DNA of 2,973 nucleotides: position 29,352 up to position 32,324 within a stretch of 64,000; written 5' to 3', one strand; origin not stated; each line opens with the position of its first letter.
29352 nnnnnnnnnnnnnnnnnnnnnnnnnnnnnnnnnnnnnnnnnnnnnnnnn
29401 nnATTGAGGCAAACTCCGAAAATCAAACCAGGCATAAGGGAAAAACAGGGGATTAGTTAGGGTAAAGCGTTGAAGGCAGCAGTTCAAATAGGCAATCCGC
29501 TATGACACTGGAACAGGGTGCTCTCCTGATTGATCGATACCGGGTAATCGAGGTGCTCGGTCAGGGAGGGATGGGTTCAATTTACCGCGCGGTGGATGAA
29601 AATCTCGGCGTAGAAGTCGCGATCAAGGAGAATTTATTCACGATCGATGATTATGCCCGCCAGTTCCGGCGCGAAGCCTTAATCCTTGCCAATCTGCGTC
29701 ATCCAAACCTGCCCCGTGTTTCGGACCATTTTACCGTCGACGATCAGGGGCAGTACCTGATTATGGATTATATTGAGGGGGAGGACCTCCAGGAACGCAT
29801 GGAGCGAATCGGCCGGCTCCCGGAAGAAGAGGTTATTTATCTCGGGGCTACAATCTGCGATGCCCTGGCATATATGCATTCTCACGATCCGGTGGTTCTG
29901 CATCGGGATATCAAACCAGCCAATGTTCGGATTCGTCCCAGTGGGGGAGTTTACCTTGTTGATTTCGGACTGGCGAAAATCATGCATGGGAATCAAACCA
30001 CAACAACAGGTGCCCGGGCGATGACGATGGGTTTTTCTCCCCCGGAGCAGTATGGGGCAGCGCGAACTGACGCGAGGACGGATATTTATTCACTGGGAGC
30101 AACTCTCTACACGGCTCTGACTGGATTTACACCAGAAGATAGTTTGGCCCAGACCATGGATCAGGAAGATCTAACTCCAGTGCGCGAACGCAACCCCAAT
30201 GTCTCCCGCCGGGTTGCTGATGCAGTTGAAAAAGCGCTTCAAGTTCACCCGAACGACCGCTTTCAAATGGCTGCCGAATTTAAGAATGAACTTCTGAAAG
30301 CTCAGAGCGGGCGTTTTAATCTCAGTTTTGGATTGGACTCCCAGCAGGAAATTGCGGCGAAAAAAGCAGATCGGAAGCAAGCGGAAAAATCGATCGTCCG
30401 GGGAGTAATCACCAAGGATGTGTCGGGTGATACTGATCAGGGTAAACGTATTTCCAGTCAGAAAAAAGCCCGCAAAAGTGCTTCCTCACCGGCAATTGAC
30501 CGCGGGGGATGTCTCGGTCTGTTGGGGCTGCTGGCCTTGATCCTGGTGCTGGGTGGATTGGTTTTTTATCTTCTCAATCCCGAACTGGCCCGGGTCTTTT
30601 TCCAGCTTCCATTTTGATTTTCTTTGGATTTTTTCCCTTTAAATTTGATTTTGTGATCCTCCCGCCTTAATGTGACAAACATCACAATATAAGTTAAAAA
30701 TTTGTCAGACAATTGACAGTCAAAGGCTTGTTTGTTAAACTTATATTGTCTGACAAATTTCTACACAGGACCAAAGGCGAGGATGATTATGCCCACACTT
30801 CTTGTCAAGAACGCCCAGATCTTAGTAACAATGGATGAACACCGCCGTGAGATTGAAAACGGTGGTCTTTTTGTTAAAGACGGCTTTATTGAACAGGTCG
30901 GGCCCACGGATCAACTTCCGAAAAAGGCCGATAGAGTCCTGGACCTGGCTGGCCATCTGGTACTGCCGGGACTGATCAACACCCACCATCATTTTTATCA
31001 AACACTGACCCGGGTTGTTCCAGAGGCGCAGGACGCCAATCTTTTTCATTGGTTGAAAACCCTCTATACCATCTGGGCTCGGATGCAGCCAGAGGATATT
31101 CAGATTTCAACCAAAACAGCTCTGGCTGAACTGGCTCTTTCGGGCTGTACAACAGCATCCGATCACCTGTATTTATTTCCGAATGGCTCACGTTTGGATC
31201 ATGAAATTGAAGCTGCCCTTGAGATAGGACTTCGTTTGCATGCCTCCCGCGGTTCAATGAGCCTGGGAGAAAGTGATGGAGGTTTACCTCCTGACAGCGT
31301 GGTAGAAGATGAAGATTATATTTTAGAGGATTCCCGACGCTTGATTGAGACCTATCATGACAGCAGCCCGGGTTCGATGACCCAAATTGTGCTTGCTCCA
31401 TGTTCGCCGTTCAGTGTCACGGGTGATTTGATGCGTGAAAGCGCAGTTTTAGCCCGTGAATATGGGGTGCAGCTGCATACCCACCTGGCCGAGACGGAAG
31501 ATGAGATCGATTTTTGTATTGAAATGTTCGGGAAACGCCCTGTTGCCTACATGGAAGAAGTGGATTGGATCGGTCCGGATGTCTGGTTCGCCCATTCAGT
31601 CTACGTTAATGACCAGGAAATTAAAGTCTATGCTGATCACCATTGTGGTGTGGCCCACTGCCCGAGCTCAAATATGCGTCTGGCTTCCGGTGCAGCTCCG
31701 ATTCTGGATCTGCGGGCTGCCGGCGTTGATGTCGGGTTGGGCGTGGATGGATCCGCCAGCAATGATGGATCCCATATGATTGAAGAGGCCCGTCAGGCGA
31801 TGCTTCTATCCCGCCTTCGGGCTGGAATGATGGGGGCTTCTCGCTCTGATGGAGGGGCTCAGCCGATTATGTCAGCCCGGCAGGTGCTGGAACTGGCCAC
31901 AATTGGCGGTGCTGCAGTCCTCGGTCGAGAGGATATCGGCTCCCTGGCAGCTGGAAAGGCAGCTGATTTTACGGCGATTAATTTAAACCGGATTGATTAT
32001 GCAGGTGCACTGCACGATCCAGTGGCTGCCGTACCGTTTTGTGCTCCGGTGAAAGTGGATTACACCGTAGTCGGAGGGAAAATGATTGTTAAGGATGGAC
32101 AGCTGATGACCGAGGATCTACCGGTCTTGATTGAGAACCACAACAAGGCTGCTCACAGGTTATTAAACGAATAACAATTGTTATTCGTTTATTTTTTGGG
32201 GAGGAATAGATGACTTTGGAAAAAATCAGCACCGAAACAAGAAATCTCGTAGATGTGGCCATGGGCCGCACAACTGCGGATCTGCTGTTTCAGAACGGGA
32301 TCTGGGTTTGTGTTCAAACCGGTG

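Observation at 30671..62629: A ~32-kb purine uptake, deamination, oxidation and ring-cleavage supercluster that does not follow the textbook uricase/allantoinase route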

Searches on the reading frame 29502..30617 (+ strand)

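Call 5: search_protein_families(library=ncbifam, proteins=[window:29502-30617:+], max_evalue=0.00001)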
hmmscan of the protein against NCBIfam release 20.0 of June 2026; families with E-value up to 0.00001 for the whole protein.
window:29502-30617:+ (371 aa): 16 families
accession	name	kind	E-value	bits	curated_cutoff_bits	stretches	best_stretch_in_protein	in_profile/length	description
NF033483.0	PknB_PASTA_kin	equivalog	8e-66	223.2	450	1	6-356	2-353/563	Stk1 family PASTA domain-containing Ser/Thr kinase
NF047741.1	antiphage_MADS6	equivalog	1.2e-48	166.1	460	2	2-128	486-610/612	methylation-associated defense system protein kinase MAD6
NF038150.1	lanthi_synth_IV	equivalog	3e-40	138.3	650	1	6-346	184-522/851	class IV lanthionine synthetase LanL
NF052427.1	StpK7MSMEG_1200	equivalog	1.5e-38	132.6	900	1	12-301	8-302/601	serine/threonine protein kinase StpK7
NF009651.0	PRK13184.1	equivalog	1.7e-27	95.8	839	1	10-269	1-292/932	serine/threonine-protein kinase PknD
NF033442.0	BREX_PglW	equivalog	9.4e-23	79.9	990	2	4-165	505-667/1391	BREX system serine/threonine kinase PglW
TIGR03903.1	TOMM_kin_cyc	equivalog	1.7e-21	75.9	705.75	1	52-264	22-244/1267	TOMM system kinase/cyclase fusion protein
NF038151.1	lanthi_synth_III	equivalog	3.5e-20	72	575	1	12-303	221-498/833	class III lanthionine synthetase LanKC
NF053615.1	SerThrKinAfsKStmc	equivalog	1.1e-15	57.4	1300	1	11-211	13-212/809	protein serine/threonine kinase AfsK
TIGR03724.2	arch_bud32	equivalog_domain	1.9e-10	40.5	125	1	55-163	40-136/193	KEOPS complex kinase/ATPase Bud32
NF011461.0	PRK14879.1-2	equivalog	3.4e-10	40.1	372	1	54-159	49-147/225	Kae1-associated kinase Bud32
NF011464.0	PRK14879.1-7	equivalog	4.3e-10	39.7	246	1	57-160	55-151/221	Kae1-associated kinase Bud32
NF011463.0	PRK14879.1-4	equivalog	5.5e-10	39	188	1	54-161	64-163/237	Kae1-associated kinase Bud32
NF058632.1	SerThrKinPrkT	equivalog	2.1e-09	36.8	280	1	11-294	21-286/322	serine/threonine protein kinase PrkT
NF007174.0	PRK09605.1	equivalog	1.2e-06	27.3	447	1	55-162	383-477/535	bifunctional N(6)-L-threonylcarbamoyladenine synthase/serine/threonine protein kinase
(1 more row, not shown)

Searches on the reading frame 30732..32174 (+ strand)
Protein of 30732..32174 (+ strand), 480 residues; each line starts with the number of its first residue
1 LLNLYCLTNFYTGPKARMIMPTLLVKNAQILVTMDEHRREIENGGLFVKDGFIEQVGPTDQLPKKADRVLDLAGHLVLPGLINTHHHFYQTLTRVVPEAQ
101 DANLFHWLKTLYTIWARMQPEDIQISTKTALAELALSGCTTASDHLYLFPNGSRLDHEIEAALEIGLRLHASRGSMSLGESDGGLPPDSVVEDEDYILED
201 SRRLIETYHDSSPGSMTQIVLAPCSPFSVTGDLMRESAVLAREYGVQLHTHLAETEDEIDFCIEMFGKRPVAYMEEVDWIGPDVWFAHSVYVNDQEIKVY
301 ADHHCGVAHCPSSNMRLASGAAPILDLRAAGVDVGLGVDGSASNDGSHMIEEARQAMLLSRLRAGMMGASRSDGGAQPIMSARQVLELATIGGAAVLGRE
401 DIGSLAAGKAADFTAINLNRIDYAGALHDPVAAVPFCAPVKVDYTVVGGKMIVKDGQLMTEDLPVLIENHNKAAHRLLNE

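Call 3: search_protein_families(library=ncbifam, proteins=[window:30732-32174:+], max_evalue=0.00001)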
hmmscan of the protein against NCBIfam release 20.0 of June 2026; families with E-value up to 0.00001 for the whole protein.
window:30732-32174:+ (480 aa): 36 families (the best 25 are shown)
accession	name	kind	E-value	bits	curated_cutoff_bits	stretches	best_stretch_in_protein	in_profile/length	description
NF006055.0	PRK08203.1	equivalog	2e-204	679.3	532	1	20-479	3-452/455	8-oxoguanine deaminase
NF009059.0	PRK12393.1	equivalog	2.2e-113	379.4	543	1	19-479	3-457/460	amidohydrolase family protein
NF005557.0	PRK07228.1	equivalog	7.4e-87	291.9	522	1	23-478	3-438/445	5'-deoxyadenosine deaminase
NF006549.0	PRK09045.1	equivalog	7e-76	255.6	540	1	24-477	10-439/444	TRZ/ATZ family hydrolase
NF004701.0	PRK06038.1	equivalog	4e-72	243.3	609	1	20-478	3-427/432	N-ethylammeline chlorohydrolase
NF006252.0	PRK08393.1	equivalog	2.3e-63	214.7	617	1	23-475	3-421/424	N-ethylammeline chlorohydrolase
NF005211.0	PRK06687.1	equivalog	1.3e-62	212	703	1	31-462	9-418/419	TRZ/ATZ family protein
NF006056.0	PRK08204.1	subfamily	1.7e-58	198.5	391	1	22-479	4-442/449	hypothetical protein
NF012037.0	PRK15493.1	equivalog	1.4e-56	192.2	779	1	30-463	9-419/435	bifunctional S-methyl-5'-thioadenosine deaminase/S-adenosylhomocysteine deaminase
NF006681.0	PRK09229.1-2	equivalog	2.3e-53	181.6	362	1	42-466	20-439/451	formimidoylglutamate deiminase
TIGR02967.1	guan_deamin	equivalog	1.6e-48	165.6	375.4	1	41-419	4-363/401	guanine deaminase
NF006679.0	PRK09228.1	subfamily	2.3e-46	158.4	351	1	32-420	20-389/433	guanine deaminase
NF005540.0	PRK07203.1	equivalog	1.3e-45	155.9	444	1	23-478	2-439/444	putative aminohydrolase SsnA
NF004801.0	PRK06151.1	subfamily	1.6e-43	149.3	416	1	26-477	7-462/491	chlorohydrolase family protein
TIGR03314.1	Se_ssnA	subfamily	2.3e-42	145.4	455.5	1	23-477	1-437/441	putative selenium metabolism protein SsnA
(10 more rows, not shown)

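Call 7: search_protein_families(library=pfam, proteins=[window:30732-32174:+], max_evalue=0.001)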
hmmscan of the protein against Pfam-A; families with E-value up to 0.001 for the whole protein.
window:30732-32174:+ (480 aa): 2 families
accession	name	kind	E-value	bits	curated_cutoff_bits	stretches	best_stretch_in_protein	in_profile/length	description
PF01979.26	Amidohydro_1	-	2.6e-58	198.3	25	1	76-451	1-344/345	Amidohydrolase family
PF07969.17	Amidohydro_3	-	1.3e-14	55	29.7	1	210-452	238-471/472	Amidohydrolase family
